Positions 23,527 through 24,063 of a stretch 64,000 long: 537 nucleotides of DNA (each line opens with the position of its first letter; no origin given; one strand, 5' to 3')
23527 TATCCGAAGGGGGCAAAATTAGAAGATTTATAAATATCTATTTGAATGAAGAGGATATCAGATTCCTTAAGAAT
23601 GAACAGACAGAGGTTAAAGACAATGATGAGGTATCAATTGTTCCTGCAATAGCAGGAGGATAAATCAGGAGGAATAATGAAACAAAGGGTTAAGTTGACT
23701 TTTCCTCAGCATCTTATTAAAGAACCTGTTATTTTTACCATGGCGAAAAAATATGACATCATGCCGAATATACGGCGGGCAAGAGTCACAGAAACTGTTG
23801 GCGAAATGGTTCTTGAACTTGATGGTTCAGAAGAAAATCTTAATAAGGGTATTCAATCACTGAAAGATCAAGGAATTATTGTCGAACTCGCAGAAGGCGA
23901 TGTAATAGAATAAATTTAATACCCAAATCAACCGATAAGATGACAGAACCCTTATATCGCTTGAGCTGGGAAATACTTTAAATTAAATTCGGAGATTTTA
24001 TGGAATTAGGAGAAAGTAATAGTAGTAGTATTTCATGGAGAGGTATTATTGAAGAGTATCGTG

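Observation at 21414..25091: Protein-thiocarboxylate (sulfur-carrier) homocysteine pathway fused to the threonine operon, with an unexplained stand-alone NIL protein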

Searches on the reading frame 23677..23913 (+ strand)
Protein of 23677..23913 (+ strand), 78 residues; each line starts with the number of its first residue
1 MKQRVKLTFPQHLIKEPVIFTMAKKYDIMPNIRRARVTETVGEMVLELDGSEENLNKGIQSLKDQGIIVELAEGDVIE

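Call 3: search_protein_families(library=pfam, proteins=[window:23677-23913:+], max_evalue=0.01)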
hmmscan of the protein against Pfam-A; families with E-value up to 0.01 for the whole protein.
window:23677-23913:+ (78 aa): 1 family
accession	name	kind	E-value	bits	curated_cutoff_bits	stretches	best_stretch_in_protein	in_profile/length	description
PF09383.16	NIL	-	8e-18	64.5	24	1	3-70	1-72/73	NIL domain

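Call 4: search_protein_families(library=ncbifam, proteins=[window:23677-23913:+], max_evalue=0.01)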
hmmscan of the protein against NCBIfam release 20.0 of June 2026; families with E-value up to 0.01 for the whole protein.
window:23677-23913:+ (78 aa): 0 families

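Call 12: find_homologous_proteins(query=window:23677-23913:+, max_evalue=0.001)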
Query window:23677-23913:+ (78 aa): 2960 proteins with E <= 0.001 among 2961 candidates; the best 120 are listed.
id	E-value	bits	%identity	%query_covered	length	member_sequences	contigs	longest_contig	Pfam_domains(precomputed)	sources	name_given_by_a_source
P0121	3.3e-42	159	100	100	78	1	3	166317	PF09383.17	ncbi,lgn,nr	ncbi:MAG: NIL domain-containing protein [Nitrospirae bacterium]|nr:NIL domain-containing protein [Ni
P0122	9.0e-42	157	99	100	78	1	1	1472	PF09383.17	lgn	-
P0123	9.2e-42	157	99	100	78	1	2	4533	PF09383.17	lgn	-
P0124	3.6e-41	155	97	100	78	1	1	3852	PF09383.17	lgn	-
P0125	7.0e-41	155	95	100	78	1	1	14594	PF09383.17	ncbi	ncbi:MAG: NIL domain-containing protein [Nitrospirota bacterium]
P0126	4.0e-40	152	94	100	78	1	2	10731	PF09383.17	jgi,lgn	-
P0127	9.5e-40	151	95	100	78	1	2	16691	PF09383.17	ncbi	-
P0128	2.0e-39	150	94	100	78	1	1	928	PF09383.17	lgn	-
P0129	2.1e-39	150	92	100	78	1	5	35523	PF09383.17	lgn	-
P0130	3.0e-39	149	92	100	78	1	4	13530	PF09383.17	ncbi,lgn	-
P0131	5.3e-39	149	88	100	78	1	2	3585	PF09383.17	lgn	-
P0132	5.6e-39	149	91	100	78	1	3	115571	PF09383.17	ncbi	-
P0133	7.4e-39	148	91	100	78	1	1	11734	PF09383.17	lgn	-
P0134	7.4e-39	148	92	100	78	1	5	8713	PF09383.17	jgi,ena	jgi:ABC-type methionine transport system ATPase subunit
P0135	7.5e-39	148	91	100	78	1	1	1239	PF09383.17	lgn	-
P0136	1.1e-38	148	92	100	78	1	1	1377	PF09383.17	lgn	-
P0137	1.1e-38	148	92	100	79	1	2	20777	PF09383.17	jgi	jgi:ABC-type methionine transport system ATPase subunit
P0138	1.5e-38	147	92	100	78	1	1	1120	PF09383.17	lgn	-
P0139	1.6e-38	147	88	100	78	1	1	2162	PF09383.17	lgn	-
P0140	2.8e-38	146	88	100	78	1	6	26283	PF09383.17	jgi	jgi:ABC-type methionine transport system ATPase subunit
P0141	3.0e-38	146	88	100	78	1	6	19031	PF09383.17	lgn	-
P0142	3.0e-38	146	87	100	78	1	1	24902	PF09383.17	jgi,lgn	jgi:ABC-type methionine transport system ATPase subunit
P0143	3.3e-38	146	90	100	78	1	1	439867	PF09383.17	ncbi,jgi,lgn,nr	ncbi:MAG: NIL domain-containing protein [Nitrospirae bacterium]|jgi:L-aspartate semialdehyde sulfurt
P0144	3.8e-38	146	90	100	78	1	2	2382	PF09383.17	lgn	-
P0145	3.8e-38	146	91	100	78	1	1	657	PF09383.17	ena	-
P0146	3.9e-38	146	86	100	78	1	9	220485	PF09383.17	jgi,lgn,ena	jgi:ABC-type methionine transport system ATPase subunit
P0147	4.0e-38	146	88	100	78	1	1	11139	PF09383.17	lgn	-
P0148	4.3e-38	146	88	100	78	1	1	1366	PF09383.17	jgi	jgi:ABC-type methionine transport system ATPase subunit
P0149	5.3e-38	145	91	100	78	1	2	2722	PF09383.17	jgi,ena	-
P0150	7.3e-38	145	90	100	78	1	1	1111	PF09383.17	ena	-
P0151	8.5e-38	145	88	100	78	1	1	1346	PF09383.17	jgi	jgi:L-aspartate semialdehyde sulfurtransferase ferredoxin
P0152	9.8e-38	145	88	100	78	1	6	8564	PF09383.17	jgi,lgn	jgi:ABC-type methionine transport system ATPase subunit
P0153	1.1e-37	144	91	100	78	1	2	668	PF09383.17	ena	-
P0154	1.2e-37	144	88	100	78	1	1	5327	PF09383.17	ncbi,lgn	ncbi:MAG: NIL domain-containing protein [Nitrospirota bacterium]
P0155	1.4e-37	144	86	100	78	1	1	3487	PF09383.17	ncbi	-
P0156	1.6e-37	144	90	100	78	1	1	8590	PF09383.17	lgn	-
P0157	1.6e-37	144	90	100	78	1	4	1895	PF09383.17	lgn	-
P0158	1.6e-37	144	88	100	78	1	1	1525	PF09383.17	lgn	-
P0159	1.6e-37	144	87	100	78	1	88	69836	PF09383.17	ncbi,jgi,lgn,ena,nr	ncbi:MAG: ferredoxin [Nitrospirae bacterium CG_4_10_14_0_8_um_filter_41_23]|nr:ferredoxin [Nitrospir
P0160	1.7e-37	144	87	100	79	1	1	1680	PF09383.17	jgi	-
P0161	1.7e-37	144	87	100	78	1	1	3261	PF09383.17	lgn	-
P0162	1.8e-37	144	88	100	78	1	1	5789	PF09383.17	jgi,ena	-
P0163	2.1e-37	144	87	100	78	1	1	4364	PF09383.17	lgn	-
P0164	2.2e-37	144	90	100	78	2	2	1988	PF09383.17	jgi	jgi:ABC-type methionine transport system ATPase subunit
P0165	2.2e-37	143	88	100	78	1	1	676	PF09383.17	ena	-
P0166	2.6e-37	143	85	100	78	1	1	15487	PF09383.17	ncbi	-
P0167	2.8e-37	143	86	100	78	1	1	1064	PF09383.17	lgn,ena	-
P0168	2.8e-37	143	86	100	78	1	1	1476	PF09383.17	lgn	-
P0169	3.0e-37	143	86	100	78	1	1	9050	PF09383.17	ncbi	-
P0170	3.0e-37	143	87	100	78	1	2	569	PF09383.17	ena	-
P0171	3.1e-37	143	87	100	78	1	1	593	PF09383.17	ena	-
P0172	3.2e-37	143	87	100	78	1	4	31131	PF09383.17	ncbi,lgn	-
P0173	3.2e-37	143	85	100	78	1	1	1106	PF09383.17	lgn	-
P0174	3.6e-37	143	86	100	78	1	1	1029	PF09383.17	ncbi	-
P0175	3.7e-37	143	85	100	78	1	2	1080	PF09383.17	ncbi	-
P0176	3.8e-37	143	88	100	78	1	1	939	PF09383.17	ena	-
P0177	3.8e-37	143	87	100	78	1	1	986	PF09383.17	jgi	jgi:ABC-type methionine transport system ATPase subunit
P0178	3.9e-37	143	86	100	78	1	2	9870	PF09383.17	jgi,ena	-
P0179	4.1e-37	143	88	100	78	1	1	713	PF09383.17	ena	-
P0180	4.1e-37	143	87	100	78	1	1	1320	PF09383.17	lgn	-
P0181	4.2e-37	143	85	100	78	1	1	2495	PF09383.17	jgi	-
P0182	4.2e-37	143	85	100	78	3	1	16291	PF09383.17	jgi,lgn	-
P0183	4.3e-37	143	86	100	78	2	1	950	PF09383.17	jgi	jgi:ABC-type methionine transport system ATPase subunit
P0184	4.5e-37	143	90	100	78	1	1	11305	PF09383.17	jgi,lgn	jgi:ABC-type methionine transport system ATPase subunit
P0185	4.5e-37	143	87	100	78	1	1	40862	PF09383.17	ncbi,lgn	ncbi:MAG: NIL domain-containing protein [Nitrospirota bacterium]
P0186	5.0e-37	142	87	100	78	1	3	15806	PF09383.17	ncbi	-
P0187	5.4e-37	142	86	100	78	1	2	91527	PF09383.17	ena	-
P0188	6.0e-37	142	87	100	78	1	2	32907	PF09383.17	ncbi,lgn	ncbi:MAG: NIL domain-containing protein [Nitrospirota bacterium]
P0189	6.1e-37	142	86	100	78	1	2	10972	PF09383.17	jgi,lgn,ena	jgi:ABC-type methionine transport system ATPase subunit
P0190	6.1e-37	142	85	100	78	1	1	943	PF09383.17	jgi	jgi:ABC-type methionine transport system ATPase subunit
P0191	6.2e-37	142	86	100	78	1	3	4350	PF09383.17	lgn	-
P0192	6.6e-37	142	83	100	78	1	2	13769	PF09383.17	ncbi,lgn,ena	ncbi:MAG: NIL domain-containing protein [Thermodesulfovibrionales bacterium]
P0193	6.7e-37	142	87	100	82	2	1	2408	PF09383.17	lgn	-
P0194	6.8e-37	142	88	100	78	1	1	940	PF09383.17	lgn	-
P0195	6.8e-37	142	86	100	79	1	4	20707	PF09383.17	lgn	-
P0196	6.9e-37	142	85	100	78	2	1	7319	PF09383.17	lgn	-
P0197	7.0e-37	142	85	100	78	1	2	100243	PF09383.17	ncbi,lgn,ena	-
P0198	7.2e-37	142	87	100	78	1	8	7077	PF09383.17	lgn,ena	-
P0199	7.4e-37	142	86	100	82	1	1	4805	PF09383.17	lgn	-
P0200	7.8e-37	142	86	100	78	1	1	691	PF09383.17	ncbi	-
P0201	7.9e-37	142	90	100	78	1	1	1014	PF09383.17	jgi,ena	-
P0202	8.0e-37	142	86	100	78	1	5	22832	PF09383.17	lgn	-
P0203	8.1e-37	142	82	100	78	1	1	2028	PF09383.17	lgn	-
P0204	8.3e-37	142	90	100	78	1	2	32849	PF09383.17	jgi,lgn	jgi:ABC-type methionine transport system ATPase subunit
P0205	8.4e-37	142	88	100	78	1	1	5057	PF09383.17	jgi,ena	-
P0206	8.4e-37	142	85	100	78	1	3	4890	PF09383.17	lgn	-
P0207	8.6e-37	142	86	100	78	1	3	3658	PF09383.17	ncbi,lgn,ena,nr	ncbi:MAG: NIL domain-containing protein [Nitrospirae bacterium]|nr:NIL domain-containing protein [Ni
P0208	8.7e-37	142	87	100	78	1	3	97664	PF09383.17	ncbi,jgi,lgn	-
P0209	8.7e-37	142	85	100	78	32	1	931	PF09383.17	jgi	-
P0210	9.2e-37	142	85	100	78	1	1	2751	PF09383.17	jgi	-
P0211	9.9e-37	141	86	100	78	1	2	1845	PF09383.17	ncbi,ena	-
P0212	1.0e-36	141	86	100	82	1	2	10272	PF09383.17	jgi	jgi:ABC-type methionine transport system ATPase subunit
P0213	1.0e-36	141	86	100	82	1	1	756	PF09383.17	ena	-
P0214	1.1e-36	141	85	100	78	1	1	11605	PF09383.17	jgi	jgi:ABC-type methionine transport system ATPase subunit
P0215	1.1e-36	141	87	100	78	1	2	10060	PF09383.17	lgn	-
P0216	1.1e-36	141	86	100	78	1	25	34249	PF09383.17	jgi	jgi:ABC-type methionine transport system ATPase subunit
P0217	1.1e-36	141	86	100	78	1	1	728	PF09383.17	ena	-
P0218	1.1e-36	141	86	100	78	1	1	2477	PF09383.17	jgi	jgi:ABC-type methionine transport system ATPase subunit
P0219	1.2e-36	141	86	100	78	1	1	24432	PF09383.17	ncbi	-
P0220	1.3e-36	141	90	100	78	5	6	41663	PF09383.17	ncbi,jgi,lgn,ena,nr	ncbi:MAG: ferredoxin [Nitrospirae bacterium RBG_13_41_22]|jgi:ABC-type methionine transport system A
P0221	1.3e-36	141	86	100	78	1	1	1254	PF09383.17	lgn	-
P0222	1.4e-36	141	87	100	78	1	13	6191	PF09383.17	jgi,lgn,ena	jgi:ABC-type methionine transport system ATPase subunit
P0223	1.5e-36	141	85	100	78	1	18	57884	PF09383.17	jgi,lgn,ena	jgi:ABC-type methionine transport system ATPase subunit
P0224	1.5e-36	141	85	100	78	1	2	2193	PF09383.17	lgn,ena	-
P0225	1.5e-36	141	83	100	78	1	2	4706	PF09383.17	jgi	jgi:ABC-type methionine transport system ATPase subunit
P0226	1.6e-36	141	87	100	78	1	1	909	PF09383.17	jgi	jgi:ABC-type methionine transport system ATPase subunit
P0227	1.6e-36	141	85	100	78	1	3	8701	PF09383.17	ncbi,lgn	-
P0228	1.6e-36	141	85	100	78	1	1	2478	PF09383.17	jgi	jgi:ABC-type methionine transport system ATPase subunit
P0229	1.6e-36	141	82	100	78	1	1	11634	PF09383.17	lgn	-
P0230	1.7e-36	141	86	100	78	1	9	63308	PF09383.17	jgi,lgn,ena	jgi:ABC-type methionine transport system ATPase subunit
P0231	1.7e-36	141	85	100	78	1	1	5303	PF09383.17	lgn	-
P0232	1.7e-36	141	86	100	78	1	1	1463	PF09383.17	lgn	-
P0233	1.7e-36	141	83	100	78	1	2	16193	PF09383.17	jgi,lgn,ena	-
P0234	1.8e-36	141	88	99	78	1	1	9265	PF09383.17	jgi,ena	-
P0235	1.8e-36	141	85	100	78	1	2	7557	PF09383.17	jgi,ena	-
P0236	1.8e-36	141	85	100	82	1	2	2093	PF09383.17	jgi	-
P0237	1.8e-36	141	82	100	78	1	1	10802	PF09383.17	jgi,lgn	jgi:ABC-type methionine transport system ATPase subunit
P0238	1.9e-36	141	83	100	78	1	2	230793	PF09383.17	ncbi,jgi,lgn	jgi:ABC-type methionine transport system ATPase subunit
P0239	1.9e-36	141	87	100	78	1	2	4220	PF09383.17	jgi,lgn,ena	jgi:ABC-type methionine transport system ATPase subunit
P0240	2.0e-36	140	86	100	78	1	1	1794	PF09383.17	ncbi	-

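Call 25: search_solved_structures(query=window:23677-23913:+, max_evalue=10, show_alignments=4)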
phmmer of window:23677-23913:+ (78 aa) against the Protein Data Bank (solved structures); distinct sequences matched with E-value up to 10: 11.
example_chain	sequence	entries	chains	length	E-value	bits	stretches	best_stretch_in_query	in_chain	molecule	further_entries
2qsw_A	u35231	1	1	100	0.17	15.6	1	5-67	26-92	Methionine import ATP-binding protein metN 2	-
4i3d_A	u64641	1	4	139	0.33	14.7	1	10-77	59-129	Bilirubin-inducible fluorescent protein UnaG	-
4i3b_A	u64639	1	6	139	0.36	14.6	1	10-77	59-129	Bilirubin-inducible fluorescent protein UnaG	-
4i3c_A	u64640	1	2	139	0.38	14.5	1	10-77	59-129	Bilirubin-inducible fluorescent protein UnaG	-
3ced_A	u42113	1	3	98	0.58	13.9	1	5-46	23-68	Methionine import ATP-binding protein metN 2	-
2ipf_A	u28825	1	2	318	0.65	13.8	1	13-62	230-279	(3(17)alpha-hydroxysteroid dehydrogenase)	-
2ipg_A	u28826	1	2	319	0.66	13.8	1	13-62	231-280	3(17)alpha-hydroxysteroid dehydrogenase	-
3cv6_A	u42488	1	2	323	0.66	13.8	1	13-62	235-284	Aldo-keto reductase family 1 member C21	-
2he5_A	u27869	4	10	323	0.67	13.7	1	13-62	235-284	Aldo-keto reductase family 1, member C21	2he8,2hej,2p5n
3fjn_A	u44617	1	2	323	0.67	13.7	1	13-62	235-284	Aldo-keto reductase family 1 member C21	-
2qrr_A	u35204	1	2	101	0.92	13.3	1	5-71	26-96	Methionine import ATP-binding protein metN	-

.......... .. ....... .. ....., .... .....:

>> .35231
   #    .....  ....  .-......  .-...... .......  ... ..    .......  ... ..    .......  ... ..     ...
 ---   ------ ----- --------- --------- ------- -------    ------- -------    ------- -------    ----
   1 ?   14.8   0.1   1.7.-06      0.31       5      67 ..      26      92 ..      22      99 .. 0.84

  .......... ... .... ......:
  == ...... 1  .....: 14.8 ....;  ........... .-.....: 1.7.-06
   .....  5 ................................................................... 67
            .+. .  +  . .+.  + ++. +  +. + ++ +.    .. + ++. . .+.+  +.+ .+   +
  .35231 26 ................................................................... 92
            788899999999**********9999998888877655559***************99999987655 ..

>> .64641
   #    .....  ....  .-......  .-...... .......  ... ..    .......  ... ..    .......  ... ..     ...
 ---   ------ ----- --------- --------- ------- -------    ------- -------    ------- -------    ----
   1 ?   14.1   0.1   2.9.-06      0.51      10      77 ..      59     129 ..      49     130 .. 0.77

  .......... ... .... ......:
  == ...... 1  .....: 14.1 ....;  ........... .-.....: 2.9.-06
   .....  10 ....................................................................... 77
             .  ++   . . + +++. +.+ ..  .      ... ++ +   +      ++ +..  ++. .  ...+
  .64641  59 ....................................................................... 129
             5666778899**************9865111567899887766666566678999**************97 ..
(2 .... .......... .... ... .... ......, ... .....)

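Call 71: predict_structure(alignment_id=A4)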
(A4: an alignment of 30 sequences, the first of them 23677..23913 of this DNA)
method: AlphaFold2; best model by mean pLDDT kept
length: 78 residues; sequences in the alignment: 30
mean_pLDDT: 82.8   pTM: 0.65
mean pLDDT of the five models: 82.8, 81.1, 79.5, 78.8, 78.2
residues with pLDDT >= 90: 12; 70-90: 57; 50-70: 5; < 50: 4
segments of 3 or more residues with pLDDT < 50: 75-78
pLDDT, mean of each block of 10 residues (from residue 1): 87 75 89 84 88 90 88 56
secondary structure, 60 per line:
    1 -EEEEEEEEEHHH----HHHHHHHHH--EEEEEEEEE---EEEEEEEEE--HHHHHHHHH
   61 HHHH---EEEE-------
elements in order: E2-10 H18-26 E29-37 E41-49 H52-64 E68-71

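Call 73: fold_search(model_id=the predicted structure, library=pdb)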
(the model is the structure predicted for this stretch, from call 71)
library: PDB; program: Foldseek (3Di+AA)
matches with E <= 10: 1695; with E <= 0.001: 16
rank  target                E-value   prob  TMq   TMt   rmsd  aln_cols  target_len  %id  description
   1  3tuz_H                7.8e-07  1.00  0.85  0.20   1.0        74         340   20  Inward facing conformations of the MetNI methionine ABC transporter: CY5 SeMet soak crystal form (released 2011-11-30)
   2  3tui_C                9.7e-07  1.00  0.84  0.20   1.2        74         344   20  Inward facing conformations of the MetNI methionine ABC transporter: CY5 native crystal form (released 2011-11-30)
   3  2qrr_B                1.4e-06  1.00  0.79  0.64   2.2        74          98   24  Crystal structure of the soluble domain of the ABC transporter, ATP-binding protein from Vibrio parahaemolyticus (released 2007-08-14)
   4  2qsw                  1.4e-06  1.00  0.78  0.68   2.6        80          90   21  Crystal structure of C-terminal domain of ABC transporter / ATP-binding protein from Enterococcus faecalis (released 2007-08-21)
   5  3dhw_C                1.5e-06  1.00  0.83  0.20   1.4        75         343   20  Crystal structure of methionine importer MetNI (released 2008-08-05)
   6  3tui_D                2.9e-06  1.00  0.86  0.20   1.1        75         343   20  Inward facing conformations of the MetNI methionine ABC transporter: CY5 native crystal form (released 2011-11-30)
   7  3dhx_A                4.7e-06  1.00  0.78  0.62   2.4        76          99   21  Crystal structure of isolated C2 domain of the methionine uptake transporter (released 2008-08-05)
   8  2qrr_A                6.8e-06  1.00  0.78  0.64   2.2        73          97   25  Crystal structure of the soluble domain of the ABC transporter, ATP-binding protein from Vibrio parahaemolyticus (released 2007-08-14)
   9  6cvl_C                1.5e-05  1.00  0.75  0.19   2.3        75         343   19  Crystal structure of the Escherichia coli ATPgS-bound MetNI methionine ABC transporter in complex with its MetQ bindin (released 2018-11-14)
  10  3ced_A                1.5e-05  1.00  0.71  0.58   2.8        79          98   25  Crystal structure of the C-terminal NIL domain of an ABC transporter protein homologue from Staphylococcus aureus (released 2008-05-13)
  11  6cvl_D                1.9e-05  1.00  0.78  0.19   2.1        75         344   20  Crystal structure of the Escherichia coli ATPgS-bound MetNI methionine ABC transporter in complex with its MetQ bindin (released 2018-11-14)
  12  3mgj_A                1.8e-04  1.00  0.67  0.56   3.1        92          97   16  Crystal structure of the Saccharop_dh_N domain of MJ1480 protein from Methanococcus jannaschii. Northeast Structural G (released 2010-04-21)
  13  3mgj_B                4.2e-04  1.00  0.69  0.64   2.7        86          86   10  Crystal structure of the Saccharop_dh_N domain of MJ1480 protein from Methanococcus jannaschii. Northeast Structural G (released 2010-04-21)
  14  7pzy_V                7.5e-04  1.00  0.60  0.50   5.4        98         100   18  Structure of the vacant Candida albicans 80S ribosome (released 2022-05-18)
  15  8ccs_w                8.0e-04  1.00  0.61  0.50   5.4        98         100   16  80S S. cerevisiae ribosome with ligands in hybrid-1 pre-translocation (PRE-H1) complex (released 2023-09-20)
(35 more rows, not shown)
